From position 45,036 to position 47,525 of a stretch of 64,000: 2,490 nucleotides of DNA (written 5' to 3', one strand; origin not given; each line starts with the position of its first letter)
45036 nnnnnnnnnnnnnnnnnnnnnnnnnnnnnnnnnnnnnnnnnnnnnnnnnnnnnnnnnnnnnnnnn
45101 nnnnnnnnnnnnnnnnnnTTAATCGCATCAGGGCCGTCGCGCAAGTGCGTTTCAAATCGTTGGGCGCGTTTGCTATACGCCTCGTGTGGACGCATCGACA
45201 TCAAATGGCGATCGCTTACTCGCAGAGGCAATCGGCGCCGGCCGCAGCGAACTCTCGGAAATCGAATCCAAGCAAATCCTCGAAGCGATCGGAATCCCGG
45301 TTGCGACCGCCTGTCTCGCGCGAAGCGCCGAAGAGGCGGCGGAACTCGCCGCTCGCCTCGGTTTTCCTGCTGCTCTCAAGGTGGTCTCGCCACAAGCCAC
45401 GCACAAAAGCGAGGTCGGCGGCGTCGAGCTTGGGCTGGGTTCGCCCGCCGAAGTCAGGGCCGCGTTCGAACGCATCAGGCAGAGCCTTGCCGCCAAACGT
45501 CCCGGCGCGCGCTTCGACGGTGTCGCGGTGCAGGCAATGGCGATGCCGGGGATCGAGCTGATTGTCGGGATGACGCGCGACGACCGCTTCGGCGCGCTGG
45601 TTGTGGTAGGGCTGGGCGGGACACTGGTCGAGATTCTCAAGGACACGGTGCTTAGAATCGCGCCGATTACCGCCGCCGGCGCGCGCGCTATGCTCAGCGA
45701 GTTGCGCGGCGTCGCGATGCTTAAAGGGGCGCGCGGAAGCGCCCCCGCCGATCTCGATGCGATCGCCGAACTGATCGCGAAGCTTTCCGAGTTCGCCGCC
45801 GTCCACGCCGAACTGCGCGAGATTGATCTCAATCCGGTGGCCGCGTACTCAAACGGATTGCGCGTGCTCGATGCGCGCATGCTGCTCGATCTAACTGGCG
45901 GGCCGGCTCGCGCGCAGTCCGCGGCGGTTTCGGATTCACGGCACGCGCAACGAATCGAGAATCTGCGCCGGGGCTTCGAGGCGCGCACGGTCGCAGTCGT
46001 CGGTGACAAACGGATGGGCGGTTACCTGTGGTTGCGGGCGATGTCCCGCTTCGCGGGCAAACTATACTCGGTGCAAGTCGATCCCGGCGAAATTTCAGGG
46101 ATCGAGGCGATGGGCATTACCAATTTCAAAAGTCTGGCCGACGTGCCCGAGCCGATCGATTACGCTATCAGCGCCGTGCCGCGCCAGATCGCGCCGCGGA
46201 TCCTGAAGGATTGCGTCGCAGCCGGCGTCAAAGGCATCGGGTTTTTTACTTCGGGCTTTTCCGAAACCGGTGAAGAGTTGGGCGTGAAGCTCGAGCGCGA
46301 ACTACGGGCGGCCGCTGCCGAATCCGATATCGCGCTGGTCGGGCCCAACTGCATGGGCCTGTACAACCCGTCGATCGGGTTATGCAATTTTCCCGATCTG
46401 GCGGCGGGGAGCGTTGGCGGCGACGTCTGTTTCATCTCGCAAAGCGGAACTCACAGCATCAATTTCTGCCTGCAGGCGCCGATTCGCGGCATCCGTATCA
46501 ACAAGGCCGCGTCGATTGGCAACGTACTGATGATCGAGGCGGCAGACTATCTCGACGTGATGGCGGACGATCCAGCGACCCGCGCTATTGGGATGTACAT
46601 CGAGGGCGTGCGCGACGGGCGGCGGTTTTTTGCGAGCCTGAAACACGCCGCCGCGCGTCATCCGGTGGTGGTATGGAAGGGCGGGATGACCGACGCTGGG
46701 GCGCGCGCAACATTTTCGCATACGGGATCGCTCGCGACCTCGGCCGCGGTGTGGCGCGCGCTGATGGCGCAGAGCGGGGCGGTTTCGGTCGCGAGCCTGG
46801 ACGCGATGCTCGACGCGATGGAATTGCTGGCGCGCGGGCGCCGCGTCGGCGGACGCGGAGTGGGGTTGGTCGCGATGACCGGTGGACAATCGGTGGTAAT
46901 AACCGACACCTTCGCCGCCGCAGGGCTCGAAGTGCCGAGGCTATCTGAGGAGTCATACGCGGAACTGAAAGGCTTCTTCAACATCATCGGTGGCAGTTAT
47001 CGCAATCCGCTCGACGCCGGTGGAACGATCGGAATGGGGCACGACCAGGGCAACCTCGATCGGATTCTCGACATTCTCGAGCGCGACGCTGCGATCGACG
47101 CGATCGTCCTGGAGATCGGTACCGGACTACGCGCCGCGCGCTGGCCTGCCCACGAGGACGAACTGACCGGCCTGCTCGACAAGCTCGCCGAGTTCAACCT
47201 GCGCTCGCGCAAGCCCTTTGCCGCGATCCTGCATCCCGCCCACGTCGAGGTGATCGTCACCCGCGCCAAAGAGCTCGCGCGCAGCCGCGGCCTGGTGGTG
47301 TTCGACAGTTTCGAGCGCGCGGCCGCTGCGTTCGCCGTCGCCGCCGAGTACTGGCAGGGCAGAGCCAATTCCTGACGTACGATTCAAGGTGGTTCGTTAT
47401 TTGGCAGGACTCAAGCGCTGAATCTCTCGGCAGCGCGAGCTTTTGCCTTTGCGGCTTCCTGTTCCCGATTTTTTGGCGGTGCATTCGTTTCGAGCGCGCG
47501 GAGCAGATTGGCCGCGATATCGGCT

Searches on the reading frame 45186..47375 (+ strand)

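Call 14: search_protein_families(library=pfam, proteins=[window:45186-47375:+], max_evalue=0.00001)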
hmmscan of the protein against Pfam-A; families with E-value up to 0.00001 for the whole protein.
window:45186-47375:+ (729 aa): 4 families
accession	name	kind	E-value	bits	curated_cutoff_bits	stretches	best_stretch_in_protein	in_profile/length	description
PF13549.11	ATP-grasp_5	-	2.9e-75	252.9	27.6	1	15-233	2-220/221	ATP-grasp domain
PF13607.11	Succ_CoA_lig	-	1.5e-41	141.8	27.4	1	412-548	2-138/138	Succinyl-CoA ligase like flavodoxin domain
PF13380.12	CoA_binding_2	-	1.1e-11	45.6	22.8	1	267-394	1-115/116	CoA binding domain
PF02629.25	CoA_binding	-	7.8e-06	27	22.3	0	268-357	5-97/97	CoA binding domain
